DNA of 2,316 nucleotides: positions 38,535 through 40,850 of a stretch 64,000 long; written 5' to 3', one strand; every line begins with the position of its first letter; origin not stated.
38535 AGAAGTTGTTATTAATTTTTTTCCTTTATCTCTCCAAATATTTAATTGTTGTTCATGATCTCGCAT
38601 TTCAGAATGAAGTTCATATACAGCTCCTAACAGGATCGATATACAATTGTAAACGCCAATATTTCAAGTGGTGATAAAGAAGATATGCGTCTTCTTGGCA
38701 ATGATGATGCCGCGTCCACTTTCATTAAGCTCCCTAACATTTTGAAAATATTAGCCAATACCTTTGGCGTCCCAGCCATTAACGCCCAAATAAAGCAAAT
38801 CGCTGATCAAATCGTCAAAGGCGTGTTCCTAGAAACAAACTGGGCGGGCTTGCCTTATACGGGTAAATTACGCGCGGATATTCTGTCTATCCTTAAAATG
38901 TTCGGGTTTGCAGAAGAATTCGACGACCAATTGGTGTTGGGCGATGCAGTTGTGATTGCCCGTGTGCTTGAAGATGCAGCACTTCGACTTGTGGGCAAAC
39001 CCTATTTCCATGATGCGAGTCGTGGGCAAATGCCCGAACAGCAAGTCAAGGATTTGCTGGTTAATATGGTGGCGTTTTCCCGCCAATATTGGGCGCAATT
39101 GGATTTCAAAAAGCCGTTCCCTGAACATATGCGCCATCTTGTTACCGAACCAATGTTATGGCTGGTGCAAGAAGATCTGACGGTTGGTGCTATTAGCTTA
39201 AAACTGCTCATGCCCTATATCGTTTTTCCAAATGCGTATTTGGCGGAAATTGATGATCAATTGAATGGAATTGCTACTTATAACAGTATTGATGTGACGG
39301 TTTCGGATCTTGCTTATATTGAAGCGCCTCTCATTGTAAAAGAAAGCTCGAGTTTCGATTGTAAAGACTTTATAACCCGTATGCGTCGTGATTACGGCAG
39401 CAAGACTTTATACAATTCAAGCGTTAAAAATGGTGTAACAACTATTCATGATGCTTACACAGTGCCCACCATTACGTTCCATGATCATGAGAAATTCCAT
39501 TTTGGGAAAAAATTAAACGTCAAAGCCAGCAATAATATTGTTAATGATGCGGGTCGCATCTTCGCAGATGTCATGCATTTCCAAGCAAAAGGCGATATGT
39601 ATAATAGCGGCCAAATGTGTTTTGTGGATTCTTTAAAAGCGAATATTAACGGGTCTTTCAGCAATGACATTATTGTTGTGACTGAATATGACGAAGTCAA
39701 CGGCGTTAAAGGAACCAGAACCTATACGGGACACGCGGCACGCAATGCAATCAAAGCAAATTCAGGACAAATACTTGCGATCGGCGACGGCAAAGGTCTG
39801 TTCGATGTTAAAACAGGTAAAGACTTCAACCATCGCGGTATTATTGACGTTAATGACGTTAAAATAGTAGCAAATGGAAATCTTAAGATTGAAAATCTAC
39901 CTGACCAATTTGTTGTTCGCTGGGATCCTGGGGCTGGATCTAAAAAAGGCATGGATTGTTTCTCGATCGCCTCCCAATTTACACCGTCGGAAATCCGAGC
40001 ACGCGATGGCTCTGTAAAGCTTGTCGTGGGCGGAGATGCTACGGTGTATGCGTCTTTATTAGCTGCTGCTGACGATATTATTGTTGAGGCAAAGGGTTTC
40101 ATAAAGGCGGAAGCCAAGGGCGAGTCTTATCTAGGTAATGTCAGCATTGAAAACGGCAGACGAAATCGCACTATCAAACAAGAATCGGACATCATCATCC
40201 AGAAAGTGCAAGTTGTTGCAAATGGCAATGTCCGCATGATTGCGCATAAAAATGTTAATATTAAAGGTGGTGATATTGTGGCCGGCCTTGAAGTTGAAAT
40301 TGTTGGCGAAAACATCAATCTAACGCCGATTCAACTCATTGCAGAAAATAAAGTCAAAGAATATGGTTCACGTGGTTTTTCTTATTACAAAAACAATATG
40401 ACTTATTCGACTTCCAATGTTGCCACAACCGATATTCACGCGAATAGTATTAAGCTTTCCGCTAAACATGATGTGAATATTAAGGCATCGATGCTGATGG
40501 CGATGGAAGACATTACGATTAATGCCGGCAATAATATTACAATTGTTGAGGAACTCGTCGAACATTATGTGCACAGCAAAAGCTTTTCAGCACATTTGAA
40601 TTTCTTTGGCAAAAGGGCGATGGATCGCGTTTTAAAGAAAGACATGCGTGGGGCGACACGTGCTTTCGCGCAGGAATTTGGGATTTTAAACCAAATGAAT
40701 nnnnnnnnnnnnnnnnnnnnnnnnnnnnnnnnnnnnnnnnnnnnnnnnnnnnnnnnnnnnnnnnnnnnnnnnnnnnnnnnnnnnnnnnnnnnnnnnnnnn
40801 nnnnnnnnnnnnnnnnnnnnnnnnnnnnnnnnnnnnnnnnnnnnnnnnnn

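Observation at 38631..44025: Polymorphic toxin whose AHH/HNH nuclease domain is cut by an in-frame TAG while the downstream immunity-like gene is intact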

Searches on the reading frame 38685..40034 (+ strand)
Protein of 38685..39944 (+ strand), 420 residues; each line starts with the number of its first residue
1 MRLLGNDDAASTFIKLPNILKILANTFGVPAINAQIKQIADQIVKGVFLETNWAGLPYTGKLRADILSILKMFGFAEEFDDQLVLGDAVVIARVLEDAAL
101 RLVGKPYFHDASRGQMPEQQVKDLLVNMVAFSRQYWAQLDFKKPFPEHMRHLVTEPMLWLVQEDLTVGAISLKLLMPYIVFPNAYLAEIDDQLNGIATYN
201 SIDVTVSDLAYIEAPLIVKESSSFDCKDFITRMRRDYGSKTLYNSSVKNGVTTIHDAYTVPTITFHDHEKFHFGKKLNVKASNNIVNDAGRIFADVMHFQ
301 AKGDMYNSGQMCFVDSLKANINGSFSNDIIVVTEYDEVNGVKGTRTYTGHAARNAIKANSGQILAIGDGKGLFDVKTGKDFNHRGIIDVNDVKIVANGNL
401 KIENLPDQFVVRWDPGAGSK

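Call 35: find_related_loci(query=window:38685-39944:+, collection=metagenome_contigs, flank=10000)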
Query window:38685-39944:+ (420 aa) in metagenome_contigs; peptide patterns used: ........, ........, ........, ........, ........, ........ (x = any residue, [..] = any of these).
86 stretches matched a pattern, but none encodes a relative of the query by tblastn (E <= 1e-3).

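Call 38: find_homologous_proteins(query=window:38685-39944:+, max_evalue=0.01)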
Query window:38685-39944:+ (420 aa): 1 proteins with E <= 0.01 among 5534 candidates.
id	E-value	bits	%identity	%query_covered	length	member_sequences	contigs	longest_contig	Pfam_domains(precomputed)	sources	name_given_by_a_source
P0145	5.3e-129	449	73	65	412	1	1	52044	PF13358.13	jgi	jgi:hypothetical protein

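Call 40: find_encoding_contigs(protein=P0145, flank=10000)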
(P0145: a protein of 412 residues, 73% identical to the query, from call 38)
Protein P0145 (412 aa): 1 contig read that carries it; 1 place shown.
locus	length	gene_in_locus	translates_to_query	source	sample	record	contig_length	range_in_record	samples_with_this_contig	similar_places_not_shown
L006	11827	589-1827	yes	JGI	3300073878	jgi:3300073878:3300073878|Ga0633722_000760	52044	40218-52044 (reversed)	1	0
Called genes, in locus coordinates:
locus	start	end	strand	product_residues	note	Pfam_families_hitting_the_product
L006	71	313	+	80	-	PF01526:DDE_Tnp_Tn3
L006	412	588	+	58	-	-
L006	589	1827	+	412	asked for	PF13358:DDE_3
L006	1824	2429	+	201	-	PF01609:DDE_Tnp_1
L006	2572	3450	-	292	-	-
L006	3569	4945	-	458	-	-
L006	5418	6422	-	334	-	PF13737:DDE_Tnp_1_5, PF01609:DDE_Tnp_1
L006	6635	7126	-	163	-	-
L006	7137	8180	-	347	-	PF02374:ArsA_ATPase (weak), PF06564:CBP_BcsQ, PF09140:MipZ (weak), PF13614:AAA_31, PF01656:CbiA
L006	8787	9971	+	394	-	PF11638:DnaA_N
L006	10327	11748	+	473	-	PF03062:MBOAT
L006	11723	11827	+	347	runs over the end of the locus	-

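Call 65: predict_structure(alignment_id=A2)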
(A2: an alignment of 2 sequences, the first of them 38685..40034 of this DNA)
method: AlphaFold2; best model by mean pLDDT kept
length: 450 residues; sequences in the alignment: 2
mean_pLDDT: 30.7   pTM: 0.26
mean pLDDT of the five models: 30.7, 30.5, 29.8, 29.2, 28.6
residues with pLDDT >= 90: 0; 70-90: 0; 50-70: 28; < 50: 422
segments of 3 or more residues with pLDDT < 50: 1-33, 43-60, 82-94, 96-450
pLDDT, mean of each block of 10 residues (from residue 1): 27 41 43 50 40 37 56 52 46 48 33 33 39 33 29 25 22 22 28 25 20 22 27 30 28 29 28 23 24 25 22 23 25 25 29 31 26 31 24 24 30 27 27 28 29
secondary structure, 60 per line:
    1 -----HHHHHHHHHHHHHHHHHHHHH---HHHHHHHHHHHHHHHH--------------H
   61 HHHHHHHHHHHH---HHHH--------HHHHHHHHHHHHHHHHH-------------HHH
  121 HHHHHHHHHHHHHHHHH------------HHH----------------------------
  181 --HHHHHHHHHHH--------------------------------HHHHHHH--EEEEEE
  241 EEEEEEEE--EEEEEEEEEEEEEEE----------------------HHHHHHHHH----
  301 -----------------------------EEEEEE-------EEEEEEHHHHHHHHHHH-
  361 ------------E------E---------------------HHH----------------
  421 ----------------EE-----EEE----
elements in order: H6-26 H30-45 H60-72 H76-79 H88-104 H118-137 H183-193 H226-232 E235-248 E251-265 H288-296 E330-335 E343-348 H349-359 E444-446
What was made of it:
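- Tried and rejected: The AF2 model of N-terminal residues 1-450 failed (pLDDT 31, call 65), so no fold search was run on it.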

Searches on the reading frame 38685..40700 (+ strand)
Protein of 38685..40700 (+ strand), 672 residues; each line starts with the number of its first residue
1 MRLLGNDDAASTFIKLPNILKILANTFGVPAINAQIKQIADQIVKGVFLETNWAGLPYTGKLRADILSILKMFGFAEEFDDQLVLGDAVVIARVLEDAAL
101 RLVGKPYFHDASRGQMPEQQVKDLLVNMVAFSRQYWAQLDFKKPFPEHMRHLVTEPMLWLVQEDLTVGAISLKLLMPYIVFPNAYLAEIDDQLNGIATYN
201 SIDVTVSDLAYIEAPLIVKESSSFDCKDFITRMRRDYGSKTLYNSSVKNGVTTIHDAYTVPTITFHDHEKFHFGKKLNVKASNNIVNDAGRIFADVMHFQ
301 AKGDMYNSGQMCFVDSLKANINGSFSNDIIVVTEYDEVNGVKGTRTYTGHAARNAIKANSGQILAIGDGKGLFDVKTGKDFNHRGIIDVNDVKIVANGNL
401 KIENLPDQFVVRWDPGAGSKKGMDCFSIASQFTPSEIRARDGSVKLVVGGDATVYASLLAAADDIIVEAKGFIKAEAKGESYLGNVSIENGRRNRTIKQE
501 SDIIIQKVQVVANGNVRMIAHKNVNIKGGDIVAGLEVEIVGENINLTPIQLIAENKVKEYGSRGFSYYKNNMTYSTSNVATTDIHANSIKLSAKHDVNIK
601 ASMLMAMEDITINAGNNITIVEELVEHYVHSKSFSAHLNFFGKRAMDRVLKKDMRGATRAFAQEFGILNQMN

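Call 66: search_dna_similar(query=window:38685-40700:+, collection=plasmids, mode=protein, max_rows=12)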
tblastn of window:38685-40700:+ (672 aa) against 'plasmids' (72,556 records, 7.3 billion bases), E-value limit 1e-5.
Records with a match: 1; places in all: 1; records where one place covers at least 80% of the query: 0.
Best place of each record, by identity: <60% 1.
By first word of the organism name: Pannonibacter 1.
By predicted mobility (MOB-suite, as given by PLSDB): non-mobilizable 1.
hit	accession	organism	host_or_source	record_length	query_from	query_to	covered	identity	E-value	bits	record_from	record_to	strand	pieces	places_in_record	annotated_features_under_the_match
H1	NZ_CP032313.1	Pannonibacter phragmitetus BB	cell culture,soil under ...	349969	442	621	27%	24.7%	8e-6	57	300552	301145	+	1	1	hemagglutinin repeat-containing protein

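Call 68: get_annotated_region(hit=H1, flank=12000)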
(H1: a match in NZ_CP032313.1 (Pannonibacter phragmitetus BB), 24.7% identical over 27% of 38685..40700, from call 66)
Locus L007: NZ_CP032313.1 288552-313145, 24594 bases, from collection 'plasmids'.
description: Pannonibacter phragmitetus BB plasmid p.BB_1, complete sequence
organism: Pannonibacter phragmitetus BB (NCBI taxid 1402210)
taxonomy: Bacteria; Pseudomonadota; Alphaproteobacteria; Hyphomicrobiales; Stappiaceae; Pannonibacter; Pannonibacter phragmitetus; Pannonibacter phragmitetus BB
host: -; source: cell culture,soil under chromium-containing slag heap; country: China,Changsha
typing (MOB-suite, as given by PLSDB): non-mobilizable; replicon rep_cluster_353
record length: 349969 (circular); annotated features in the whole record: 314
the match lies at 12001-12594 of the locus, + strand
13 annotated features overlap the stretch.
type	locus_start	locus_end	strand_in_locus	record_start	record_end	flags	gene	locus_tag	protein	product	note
CDS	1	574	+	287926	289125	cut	-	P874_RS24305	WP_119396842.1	efflux RND transporter periplasmic adaptor subunit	GO:0006810 - transport [Evidence IEA]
CDS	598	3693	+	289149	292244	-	-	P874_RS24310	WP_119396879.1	efflux RND transporter permease subunit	GO:0006810 - transport [Evidence IEA]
CDS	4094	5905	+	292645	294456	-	-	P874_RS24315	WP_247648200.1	ShlB/FhaC/HecB family hemolysin secretion/activation protein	GO:0006811 - monoatomic ion transport [Evidence IEA]; GO:0015031 - protein transport [Evidence IEA]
CDS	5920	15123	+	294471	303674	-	-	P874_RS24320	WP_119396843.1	hemagglutinin repeat-containing protein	-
CDS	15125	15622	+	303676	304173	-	-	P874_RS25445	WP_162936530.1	HEAT repeat domain-containing protein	-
CDS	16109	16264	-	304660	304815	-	-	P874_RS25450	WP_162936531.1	hypothetical protein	-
CDS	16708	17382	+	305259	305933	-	-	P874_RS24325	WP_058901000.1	GntR family transcriptional regulator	-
CDS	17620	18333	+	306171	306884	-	-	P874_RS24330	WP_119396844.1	ABC transporter permease subunit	GO:0015837 - amine transport [Evidence IEA]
CDS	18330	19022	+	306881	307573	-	-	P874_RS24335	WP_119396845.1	ABC transporter permease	-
CDS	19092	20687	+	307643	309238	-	ggt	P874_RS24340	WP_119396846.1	gamma-glutamyltransferase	GO:0006750 - glutathione biosynthetic process [Evidence IEA]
CDS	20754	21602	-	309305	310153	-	-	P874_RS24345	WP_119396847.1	transporter substrate-binding domain-containing protein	-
CDS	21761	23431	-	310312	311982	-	-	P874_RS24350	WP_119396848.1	amidohydrolase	-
CDS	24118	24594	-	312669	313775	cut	-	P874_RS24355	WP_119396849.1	extracellular solute-binding protein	-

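Call 70: search_protein_families(library=pfam, max_evalue=0.001, proteins=[L007:5920-15120:+])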
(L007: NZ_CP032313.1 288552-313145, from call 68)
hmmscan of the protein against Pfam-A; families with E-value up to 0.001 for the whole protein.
L007:5920-15120:+ (3067 aa): 2 families
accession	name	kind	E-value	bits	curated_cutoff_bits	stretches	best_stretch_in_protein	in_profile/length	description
PF13332.12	Fil_haemagg_2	-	3.9e-51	174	22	5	2336-2502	1-168/170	Hemagglutinin repeat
PF05860.19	TPS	-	6.5e-51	174.1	33.5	1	42-305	3-250/252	TPS secretion domain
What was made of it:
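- On CdiA / TpsA two-partner-secretion CDI toxin: The Pannonibacter comparator does have TPS (call 70).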
